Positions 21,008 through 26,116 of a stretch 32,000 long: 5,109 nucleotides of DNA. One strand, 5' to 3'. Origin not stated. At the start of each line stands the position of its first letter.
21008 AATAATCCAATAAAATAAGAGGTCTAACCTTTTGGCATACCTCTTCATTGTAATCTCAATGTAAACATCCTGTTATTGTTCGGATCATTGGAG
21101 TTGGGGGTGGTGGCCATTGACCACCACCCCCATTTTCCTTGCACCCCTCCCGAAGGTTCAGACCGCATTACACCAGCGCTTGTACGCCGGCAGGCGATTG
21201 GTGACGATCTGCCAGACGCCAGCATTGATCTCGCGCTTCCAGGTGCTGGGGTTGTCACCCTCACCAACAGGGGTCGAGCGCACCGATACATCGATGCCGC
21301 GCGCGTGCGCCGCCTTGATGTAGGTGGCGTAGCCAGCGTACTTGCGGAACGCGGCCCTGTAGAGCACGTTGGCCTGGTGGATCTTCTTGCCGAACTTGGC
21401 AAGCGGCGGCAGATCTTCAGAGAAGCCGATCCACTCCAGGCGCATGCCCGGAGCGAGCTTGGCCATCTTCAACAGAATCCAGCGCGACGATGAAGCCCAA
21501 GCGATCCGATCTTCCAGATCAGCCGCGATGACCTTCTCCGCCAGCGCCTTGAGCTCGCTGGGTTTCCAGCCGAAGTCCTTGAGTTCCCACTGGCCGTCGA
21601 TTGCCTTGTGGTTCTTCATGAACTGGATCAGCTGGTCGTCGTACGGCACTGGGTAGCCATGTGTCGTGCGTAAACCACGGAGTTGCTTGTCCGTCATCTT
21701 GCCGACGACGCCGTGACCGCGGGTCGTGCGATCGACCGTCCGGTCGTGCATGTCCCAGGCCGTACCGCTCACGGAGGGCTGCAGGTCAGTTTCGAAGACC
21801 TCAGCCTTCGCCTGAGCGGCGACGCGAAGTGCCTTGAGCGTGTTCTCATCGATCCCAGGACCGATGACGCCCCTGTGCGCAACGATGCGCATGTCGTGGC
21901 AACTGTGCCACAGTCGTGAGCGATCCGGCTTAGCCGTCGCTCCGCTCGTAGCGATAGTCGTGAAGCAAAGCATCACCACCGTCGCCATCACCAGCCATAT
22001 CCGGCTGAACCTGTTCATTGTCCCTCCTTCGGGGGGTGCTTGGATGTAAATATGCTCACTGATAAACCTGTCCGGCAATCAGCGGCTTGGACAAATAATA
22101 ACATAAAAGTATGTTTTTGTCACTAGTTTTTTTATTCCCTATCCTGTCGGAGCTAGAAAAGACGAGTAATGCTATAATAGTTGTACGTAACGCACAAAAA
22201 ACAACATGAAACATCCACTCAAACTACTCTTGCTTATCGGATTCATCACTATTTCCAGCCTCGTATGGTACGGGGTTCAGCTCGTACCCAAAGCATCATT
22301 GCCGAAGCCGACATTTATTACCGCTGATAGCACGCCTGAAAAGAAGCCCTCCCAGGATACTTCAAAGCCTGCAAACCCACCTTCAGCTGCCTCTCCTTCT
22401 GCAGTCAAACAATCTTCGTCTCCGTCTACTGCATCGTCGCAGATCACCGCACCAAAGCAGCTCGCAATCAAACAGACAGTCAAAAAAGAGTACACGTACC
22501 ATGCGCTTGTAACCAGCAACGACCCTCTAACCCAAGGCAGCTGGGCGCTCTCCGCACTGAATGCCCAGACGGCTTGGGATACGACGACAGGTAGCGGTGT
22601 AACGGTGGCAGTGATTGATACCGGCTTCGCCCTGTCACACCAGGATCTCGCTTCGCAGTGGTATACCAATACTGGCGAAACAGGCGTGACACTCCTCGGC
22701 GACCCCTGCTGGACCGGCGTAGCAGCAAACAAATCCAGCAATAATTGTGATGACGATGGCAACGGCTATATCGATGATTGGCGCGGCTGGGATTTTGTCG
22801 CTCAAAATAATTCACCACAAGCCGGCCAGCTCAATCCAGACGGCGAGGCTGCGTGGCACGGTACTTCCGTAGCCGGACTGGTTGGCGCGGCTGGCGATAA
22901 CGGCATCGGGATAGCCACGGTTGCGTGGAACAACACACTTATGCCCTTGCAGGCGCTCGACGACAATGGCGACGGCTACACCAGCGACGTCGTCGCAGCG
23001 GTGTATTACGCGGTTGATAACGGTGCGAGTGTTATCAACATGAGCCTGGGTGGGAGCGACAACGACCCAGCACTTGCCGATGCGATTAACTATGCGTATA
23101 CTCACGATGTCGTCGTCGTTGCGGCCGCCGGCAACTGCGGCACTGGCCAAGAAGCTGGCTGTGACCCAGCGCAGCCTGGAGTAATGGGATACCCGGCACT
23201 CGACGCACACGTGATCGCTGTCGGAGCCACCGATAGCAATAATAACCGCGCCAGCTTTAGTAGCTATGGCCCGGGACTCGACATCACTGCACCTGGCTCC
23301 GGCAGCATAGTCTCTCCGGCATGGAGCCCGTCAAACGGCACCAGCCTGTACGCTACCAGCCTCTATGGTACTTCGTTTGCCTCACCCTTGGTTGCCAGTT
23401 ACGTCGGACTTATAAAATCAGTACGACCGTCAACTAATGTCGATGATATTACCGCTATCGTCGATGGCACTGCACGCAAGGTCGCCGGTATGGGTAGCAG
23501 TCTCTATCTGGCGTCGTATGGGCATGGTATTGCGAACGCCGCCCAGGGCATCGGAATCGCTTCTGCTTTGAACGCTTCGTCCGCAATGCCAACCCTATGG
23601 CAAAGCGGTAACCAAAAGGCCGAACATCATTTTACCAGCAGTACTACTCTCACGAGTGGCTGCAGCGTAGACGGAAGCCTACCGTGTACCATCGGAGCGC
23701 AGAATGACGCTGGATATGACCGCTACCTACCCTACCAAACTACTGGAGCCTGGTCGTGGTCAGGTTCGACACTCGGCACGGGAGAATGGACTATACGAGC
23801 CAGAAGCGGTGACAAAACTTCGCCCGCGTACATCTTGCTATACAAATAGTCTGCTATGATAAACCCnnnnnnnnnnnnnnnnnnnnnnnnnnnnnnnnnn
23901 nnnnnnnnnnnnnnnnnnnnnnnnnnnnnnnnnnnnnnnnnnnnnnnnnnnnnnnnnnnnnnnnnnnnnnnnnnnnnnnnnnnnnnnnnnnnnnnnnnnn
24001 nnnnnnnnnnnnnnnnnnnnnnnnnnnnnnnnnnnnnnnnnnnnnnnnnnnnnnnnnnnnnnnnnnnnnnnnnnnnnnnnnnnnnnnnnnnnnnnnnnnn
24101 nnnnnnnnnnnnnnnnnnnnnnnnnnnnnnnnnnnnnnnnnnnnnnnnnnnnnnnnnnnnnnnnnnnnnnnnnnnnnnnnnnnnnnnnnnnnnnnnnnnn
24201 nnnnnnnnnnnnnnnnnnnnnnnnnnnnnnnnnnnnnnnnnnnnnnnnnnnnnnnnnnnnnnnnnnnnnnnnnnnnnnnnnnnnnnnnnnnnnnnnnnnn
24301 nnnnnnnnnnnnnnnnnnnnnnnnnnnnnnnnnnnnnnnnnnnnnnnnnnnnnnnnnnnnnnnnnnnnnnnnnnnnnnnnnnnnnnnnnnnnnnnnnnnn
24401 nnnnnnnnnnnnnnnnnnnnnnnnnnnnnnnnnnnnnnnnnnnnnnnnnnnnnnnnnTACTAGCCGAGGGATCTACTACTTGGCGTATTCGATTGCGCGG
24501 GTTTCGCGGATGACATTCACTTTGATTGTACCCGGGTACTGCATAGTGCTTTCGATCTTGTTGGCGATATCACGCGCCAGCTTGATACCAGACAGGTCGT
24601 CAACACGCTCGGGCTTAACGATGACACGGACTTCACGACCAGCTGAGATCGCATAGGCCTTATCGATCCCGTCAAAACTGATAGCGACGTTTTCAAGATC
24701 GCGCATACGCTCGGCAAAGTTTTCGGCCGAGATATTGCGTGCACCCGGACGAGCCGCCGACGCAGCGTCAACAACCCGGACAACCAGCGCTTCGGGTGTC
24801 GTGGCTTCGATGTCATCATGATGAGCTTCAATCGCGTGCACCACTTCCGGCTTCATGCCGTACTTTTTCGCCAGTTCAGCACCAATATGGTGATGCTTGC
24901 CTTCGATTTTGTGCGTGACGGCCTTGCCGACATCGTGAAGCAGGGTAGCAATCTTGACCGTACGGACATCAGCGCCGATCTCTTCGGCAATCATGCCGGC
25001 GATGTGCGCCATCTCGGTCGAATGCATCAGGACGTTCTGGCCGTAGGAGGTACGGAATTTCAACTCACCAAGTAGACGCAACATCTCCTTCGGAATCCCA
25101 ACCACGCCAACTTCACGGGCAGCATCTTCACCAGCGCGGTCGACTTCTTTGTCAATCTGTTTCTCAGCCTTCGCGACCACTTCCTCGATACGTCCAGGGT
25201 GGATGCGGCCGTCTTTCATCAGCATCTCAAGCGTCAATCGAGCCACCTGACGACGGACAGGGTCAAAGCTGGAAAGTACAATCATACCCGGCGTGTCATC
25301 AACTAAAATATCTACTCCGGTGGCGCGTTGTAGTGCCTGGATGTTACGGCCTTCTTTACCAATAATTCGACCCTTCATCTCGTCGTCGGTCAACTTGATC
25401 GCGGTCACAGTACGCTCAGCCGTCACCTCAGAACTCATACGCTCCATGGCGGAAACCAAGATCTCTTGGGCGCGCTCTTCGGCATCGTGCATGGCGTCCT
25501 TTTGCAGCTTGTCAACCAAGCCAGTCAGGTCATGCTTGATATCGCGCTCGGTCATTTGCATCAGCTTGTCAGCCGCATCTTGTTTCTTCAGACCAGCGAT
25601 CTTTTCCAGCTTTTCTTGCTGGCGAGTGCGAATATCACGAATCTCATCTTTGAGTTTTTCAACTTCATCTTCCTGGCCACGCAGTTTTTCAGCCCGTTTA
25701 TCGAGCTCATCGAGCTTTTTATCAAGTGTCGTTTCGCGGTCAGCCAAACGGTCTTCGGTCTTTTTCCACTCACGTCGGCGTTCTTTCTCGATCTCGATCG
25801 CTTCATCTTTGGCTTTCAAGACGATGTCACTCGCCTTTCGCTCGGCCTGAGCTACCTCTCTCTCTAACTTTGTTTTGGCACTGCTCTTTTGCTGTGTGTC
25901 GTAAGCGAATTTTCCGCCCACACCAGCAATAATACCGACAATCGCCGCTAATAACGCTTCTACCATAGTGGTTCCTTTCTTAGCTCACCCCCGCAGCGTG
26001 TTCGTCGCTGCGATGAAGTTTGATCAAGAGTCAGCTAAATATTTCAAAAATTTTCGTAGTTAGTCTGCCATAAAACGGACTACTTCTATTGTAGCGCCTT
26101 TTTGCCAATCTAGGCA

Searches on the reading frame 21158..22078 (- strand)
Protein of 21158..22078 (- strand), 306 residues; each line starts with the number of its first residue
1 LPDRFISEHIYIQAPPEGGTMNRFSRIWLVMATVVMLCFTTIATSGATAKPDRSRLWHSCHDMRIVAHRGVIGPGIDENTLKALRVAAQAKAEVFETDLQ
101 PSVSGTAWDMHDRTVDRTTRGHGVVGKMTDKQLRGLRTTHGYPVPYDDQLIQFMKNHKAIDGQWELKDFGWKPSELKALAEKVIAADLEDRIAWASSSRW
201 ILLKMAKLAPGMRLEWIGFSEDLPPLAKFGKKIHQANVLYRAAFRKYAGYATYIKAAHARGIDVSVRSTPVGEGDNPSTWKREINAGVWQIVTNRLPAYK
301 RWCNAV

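Call 9: search_protein_families(library=pfam, proteins=[window:21158-22078:-], max_evalue=0.01)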
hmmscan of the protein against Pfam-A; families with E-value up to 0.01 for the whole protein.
window:21158-22078:- (306 aa): 1 family
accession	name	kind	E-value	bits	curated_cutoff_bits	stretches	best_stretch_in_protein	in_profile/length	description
PF03009.23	GDPD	-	2.5e-14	54.4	23.6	1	68-210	1-159/244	Glycerophosphoryl diester phosphodiesterase family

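Call 16: find_encoding_contigs(protein=window:21158-22078:-, flank=10000, max_places=10)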
Protein window:21158-22078:- (306 aa): no gene with exactly this product is on record in the collection.

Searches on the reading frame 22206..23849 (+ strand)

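Call 9: search_protein_families(library=pfam, proteins=[window:22206-23849:+], max_evalue=0.01)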
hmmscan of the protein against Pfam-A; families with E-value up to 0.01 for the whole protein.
window:22206-23849:+ (547 aa): 1 family
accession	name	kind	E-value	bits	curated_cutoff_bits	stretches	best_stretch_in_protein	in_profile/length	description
PF00082.27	Peptidase_S8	-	2.9e-49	168.4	21.8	1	129-441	1-288/288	Subtilase family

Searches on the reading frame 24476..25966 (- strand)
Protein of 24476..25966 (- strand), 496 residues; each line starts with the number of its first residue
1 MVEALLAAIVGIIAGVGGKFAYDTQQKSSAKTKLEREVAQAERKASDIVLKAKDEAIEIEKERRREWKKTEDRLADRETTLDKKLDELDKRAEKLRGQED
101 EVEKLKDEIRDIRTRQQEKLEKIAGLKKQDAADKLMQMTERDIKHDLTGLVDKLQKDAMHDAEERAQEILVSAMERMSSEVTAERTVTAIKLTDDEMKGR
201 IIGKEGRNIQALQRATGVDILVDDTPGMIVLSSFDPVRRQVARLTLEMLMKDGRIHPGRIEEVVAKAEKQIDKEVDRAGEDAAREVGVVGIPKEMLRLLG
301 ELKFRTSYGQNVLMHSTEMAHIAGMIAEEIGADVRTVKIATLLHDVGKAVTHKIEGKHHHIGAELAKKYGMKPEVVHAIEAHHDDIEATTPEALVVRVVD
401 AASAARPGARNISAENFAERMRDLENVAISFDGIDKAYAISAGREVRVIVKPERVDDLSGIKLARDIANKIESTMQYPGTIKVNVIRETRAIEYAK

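Call 9: search_protein_families(library=pfam, proteins=[window:24476-25966:-], max_evalue=0.01)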
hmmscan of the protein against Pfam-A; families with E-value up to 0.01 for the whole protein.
window:24476-25966:- (496 aa): 6 families
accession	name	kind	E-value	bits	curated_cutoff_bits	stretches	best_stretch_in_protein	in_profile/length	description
PF12072.13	RNase_Y_N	-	7e-25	88.1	32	1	2-180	4-200/201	RNase Y N-terminal region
PF01966.28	HD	-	1.6e-17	64.3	22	1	313-404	2-115/116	HD domain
PF00013.35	KH_1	-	6.3e-07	29.5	21.5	1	195-237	8-55/66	KH domain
PF13083.13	KH_KhpA-B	-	1.5e-05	25.3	32.1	1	170-213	11-55/73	KhpA/KhpB, KH domain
PF08668.18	HDOD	-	0.00017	21.6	22.9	1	312-352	95-136/196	HDOD domain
PF07650.23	KH_2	-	0.0075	16.5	22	1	179-220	16-58/78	KH domain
